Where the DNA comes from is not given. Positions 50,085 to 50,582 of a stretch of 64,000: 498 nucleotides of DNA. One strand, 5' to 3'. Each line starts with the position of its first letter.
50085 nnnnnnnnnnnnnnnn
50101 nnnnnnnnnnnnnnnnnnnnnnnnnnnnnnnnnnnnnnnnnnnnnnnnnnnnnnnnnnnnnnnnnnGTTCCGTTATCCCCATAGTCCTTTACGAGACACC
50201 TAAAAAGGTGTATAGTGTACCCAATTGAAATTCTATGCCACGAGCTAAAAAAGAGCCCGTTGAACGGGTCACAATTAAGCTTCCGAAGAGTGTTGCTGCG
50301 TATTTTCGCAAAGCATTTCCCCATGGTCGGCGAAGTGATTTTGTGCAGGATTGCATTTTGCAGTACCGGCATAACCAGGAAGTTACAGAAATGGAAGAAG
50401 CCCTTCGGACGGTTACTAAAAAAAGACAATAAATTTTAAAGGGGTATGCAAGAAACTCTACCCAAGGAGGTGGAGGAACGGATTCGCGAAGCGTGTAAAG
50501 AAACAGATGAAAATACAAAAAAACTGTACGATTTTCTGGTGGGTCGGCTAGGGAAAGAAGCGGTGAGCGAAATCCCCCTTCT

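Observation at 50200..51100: AT-rich three-gene cassette (RHH protein, acidic unknown and MazF/PemK-like toxin) inserted after the aaRS operon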

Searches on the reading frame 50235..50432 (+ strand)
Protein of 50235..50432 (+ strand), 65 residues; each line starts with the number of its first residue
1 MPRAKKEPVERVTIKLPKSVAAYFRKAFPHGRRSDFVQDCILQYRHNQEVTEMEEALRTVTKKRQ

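Call 4: search_protein_families(library=pfam, proteins=[window:50235-50432:+], max_evalue=1)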
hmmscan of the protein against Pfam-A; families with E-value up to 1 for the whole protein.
window:50235-50432:+ (65 aa): 0 families

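Call 5: search_protein_families(library=ncbifam, proteins=[window:50235-50432:+], max_evalue=1)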
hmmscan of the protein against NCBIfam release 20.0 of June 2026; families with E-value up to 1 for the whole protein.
window:50235-50432:+ (65 aa): 1 family
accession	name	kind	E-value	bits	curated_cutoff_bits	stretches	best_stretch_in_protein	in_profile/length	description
NF050104.1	TA_MazE_antitoxin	equivalog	0.053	13.9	65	1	11-59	1-48/69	type II toxin-antitoxin system MazE family antitoxin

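Call 6: search_protein_families(library=padloc, proteins=[window:50235-50432:+], max_evalue=1)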
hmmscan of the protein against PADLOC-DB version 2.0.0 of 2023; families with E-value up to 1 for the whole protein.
window:50235-50432:+ (65 aa): 0 families

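Call 47: search_solved_structures(query=A6, max_evalue=10, show_alignments=4)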
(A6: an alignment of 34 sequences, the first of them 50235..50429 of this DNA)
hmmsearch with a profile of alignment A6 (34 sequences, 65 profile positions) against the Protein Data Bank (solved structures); distinct sequences matched with E-value up to 10: 70 (the best 60 are shown).
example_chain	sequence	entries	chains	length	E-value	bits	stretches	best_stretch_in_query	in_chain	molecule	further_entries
8ths_A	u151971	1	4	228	0.029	17.5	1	10-31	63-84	KAEDE-TYPE RED FLUORESCENT PROTEIN, LEA A69T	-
4dxo_A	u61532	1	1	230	0.03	17.4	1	10-31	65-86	LEA X(6) GFP-LIKE PROTEINS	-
8ub6_A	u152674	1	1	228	0.034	17.3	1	10-31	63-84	LEAST EVOLVED ANCESTOR (LEA) GFP-LIKE PROTEINS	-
4dxn_A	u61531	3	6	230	0.042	17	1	10-31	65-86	LEAST EVOLVED ANCESTOR (LEA) GFP-LIKE PROTEINS | LEA Q38A GFP-LIKE PROTEINS | Kaede-type Fluorescent Protein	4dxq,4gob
4dxp_A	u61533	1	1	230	0.042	17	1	10-31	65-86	LEA X121 GFP-LIKE PROTEINS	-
2gw4_B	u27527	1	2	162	0.064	16.4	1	10-31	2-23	Kaede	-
2ddc_A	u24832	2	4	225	0.074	16.2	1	10-31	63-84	photoconvertible fluorescent protein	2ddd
1xss_A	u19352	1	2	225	0.075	16.2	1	10-31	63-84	fluorescent protein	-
4ppk_A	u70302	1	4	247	0.12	15.6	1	11-31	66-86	Monomeric Azami Green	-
4dxi_A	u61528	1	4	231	0.12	15.5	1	10-31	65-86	GREEN FLUORESCENT PROTEIN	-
6gp1_B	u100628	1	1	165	0.13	15.4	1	10-31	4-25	Green to red photoconvertible GFP-like protein EosFP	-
4ppj_A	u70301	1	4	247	0.13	15.4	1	11-31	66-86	Monomeric Azami Green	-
4oy4_A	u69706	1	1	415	0.13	15.4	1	10-31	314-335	Chimera protein of Calmodulin, GPF-like protein EosFP, and Myosin light chain kinase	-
4dxm_A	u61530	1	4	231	0.13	15.4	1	10-31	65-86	GREEN FLUORESCENT PROTEIN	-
2gw3_A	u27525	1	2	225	0.14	15.3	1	10-31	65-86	Kaede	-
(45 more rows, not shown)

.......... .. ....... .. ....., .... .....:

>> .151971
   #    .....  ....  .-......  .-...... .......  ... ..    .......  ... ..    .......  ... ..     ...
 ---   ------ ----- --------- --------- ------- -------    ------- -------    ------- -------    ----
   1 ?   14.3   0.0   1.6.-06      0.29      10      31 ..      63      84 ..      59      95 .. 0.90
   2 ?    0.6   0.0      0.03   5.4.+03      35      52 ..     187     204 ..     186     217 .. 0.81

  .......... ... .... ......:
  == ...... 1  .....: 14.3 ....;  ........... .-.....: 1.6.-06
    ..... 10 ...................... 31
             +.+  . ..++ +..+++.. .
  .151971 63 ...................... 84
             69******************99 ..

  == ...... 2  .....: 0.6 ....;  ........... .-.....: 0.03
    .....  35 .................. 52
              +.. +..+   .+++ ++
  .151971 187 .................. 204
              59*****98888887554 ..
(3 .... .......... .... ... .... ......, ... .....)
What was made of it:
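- Tried and rejected: ORF1 gave a spurious 22-residue GFP match (call 47).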

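Call 48: search_protein_families(library=pfam, alignment_id=A6, max_evalue=5)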
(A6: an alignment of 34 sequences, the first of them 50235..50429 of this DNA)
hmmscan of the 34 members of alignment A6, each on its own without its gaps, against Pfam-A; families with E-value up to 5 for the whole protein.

A. member 1, window:50235-50429:+ (65 aa): 0 families

B. families by the number of members that match (of 34 scanned): 10 families
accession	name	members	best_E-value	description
PF15165.12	REC114-like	3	0.02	Meiotic recombination protein REC114-like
PF18594.6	Sas6_CC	1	0.041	Sas6/XLF/XRCC4 coiled-coil domain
PF18215.6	Rtt106_N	1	0.052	Histone chaperone Rtt106 N-terminal domain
PF08178.16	GnsAB_toxin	1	0.08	GnsA/GnsB toxin of bacterial toxin-antitoxin system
PF24698.1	DUF7662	1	0.11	Domain of unknown function (DUF7662)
PF13163.11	DUF3999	1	0.12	Protein of unknown function (DUF3999)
PF20430.3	Eplus_motif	1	0.15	E+ motif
PF10393.14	Matrilin_ccoil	1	0.15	Trimeric coiled-coil oligomerisation domain of matrilin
PF20181.5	DUF6544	1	0.17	Family of unknown function (DUF6544)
PF14384.12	BrnA_antitoxin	1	0.17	BrnA antitoxin of type II toxin-antitoxin system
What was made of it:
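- On Ribbon-helix-helix (CopG/Arc/MetJ; RHH-type MazE) for ORF1: Pfam gives nothing (call 48). hhalign to CopG gives P 0.005 and to B. subtilis MazE 0.037, in register, while non-RHH controls give 0.4-0.6.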

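Call 51: search_protein_families(library=ncbifam, alignment_id=A6, max_evalue=5)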
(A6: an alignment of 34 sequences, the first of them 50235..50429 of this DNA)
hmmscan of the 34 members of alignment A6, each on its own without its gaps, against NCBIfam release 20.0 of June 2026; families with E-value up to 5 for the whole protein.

A. member 1, window:50235-50429:+ (65 aa): 1 family
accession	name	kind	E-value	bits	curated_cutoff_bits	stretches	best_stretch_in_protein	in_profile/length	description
NF050104.1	TA_MazE_antitoxin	equivalog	0.053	13.9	65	1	11-59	1-48/69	type II toxin-antitoxin system MazE family antitoxin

B. families by the number of members that match (of 34 scanned): 4 families
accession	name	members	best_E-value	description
NF050104.1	TA_MazE_antitoxin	6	0.0076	type II toxin-antitoxin system MazE family antitoxin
NF042433.1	CitmalDyn_Leptosp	1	0.0039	(R)-citramalate synthase CimA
TIGR03089.2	TIGR03089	1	0.091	TIGR03089 family protein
NF041457.1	reg_protDegQ_Bacil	1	0.13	degradation enzyme regulation protein DegQ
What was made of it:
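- On Ribbon-helix-helix (CopG/Arc/MetJ; RHH-type MazE) for ORF1: NCBIfam NF050104 MazE: E 0.053 for the window and 0.0076 at best, in 6 of 34 members, far below the 65-bit cutoff (calls 5, 51).
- Closest known: Gram-positive MazEF. Different: ORF1 has no above-threshold match to MazE models (call 51).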

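Call 57: predict_structure(protein=window:50235-50429:+)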
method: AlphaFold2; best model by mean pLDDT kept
length: 65 residues; sequences in the alignment: 1
mean_pLDDT: 68.6   pTM: 0.29
mean pLDDT of the five models: 68.6, 63.1, 57.2, 57.1, 56.9
residues with pLDDT >= 90: 0; 70-90: 28; 50-70: 35; < 50: 2
segments of 3 or more residues with pLDDT < 50: none
pLDDT, mean of each block of 10 residues (from residue 1): 61 76 74 65 74 67 58
secondary structure, 60 per line:
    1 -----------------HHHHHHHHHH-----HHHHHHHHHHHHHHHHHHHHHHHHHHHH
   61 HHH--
elements in order: H18-27 H33-63
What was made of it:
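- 50235..50432 (+): ORF1, 65 aa, basic (pI 10.1). Probably a ribbon-helix-helix MazE-like antitoxin and autorepressor. The AlphaFold secondary structure is an extended N-terminus followed by two helices (call 57).
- On Ribbon-helix-helix (CopG/Arc/MetJ; RHH-type MazE) for ORF1: The single-sequence AlphaFold model (pLDDT 68.6) has an extended 1-17 segment and helices 18-27 and 33-63 (call 57).
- Tried and rejected: ORF1 could only be folded as a single sequence at low confidence, so I ran no fold search on it (call 57).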

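Call 85: search_protein_families(library=phrogs, proteins=[window:50235-50432:+], max_evalue=1)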
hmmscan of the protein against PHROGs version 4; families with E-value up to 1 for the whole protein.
window:50235-50432:+ (65 aa): 3 families
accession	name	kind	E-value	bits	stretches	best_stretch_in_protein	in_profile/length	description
phrog_996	-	unknown function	0.11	13.3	1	5-63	108-173/248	-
phrog_10348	-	unknown function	0.14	13.4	1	32-61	2-31/77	-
phrog_5727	-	unknown function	0.35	12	1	38-55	35-52/53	-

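Call 87: list_cluster_members(proteins=[P0001, P0003, window:50235-50429:+])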
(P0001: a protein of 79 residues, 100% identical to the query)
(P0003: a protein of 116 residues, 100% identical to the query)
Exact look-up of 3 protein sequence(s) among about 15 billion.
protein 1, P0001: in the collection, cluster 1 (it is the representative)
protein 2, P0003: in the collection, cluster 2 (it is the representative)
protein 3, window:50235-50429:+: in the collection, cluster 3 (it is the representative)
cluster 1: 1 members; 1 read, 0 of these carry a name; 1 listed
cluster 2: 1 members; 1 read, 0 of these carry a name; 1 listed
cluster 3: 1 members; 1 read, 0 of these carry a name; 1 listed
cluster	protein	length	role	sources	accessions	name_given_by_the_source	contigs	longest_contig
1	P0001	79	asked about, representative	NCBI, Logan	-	-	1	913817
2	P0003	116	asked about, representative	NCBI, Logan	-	-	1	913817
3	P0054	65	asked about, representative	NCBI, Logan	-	-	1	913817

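Call 96: search_dna_similar(query=window:50235-50429:+, collection=plasmids, mode=protein, max_evalue=1, max_rows=12)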
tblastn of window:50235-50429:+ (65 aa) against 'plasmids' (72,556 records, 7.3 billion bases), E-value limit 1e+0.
No match.
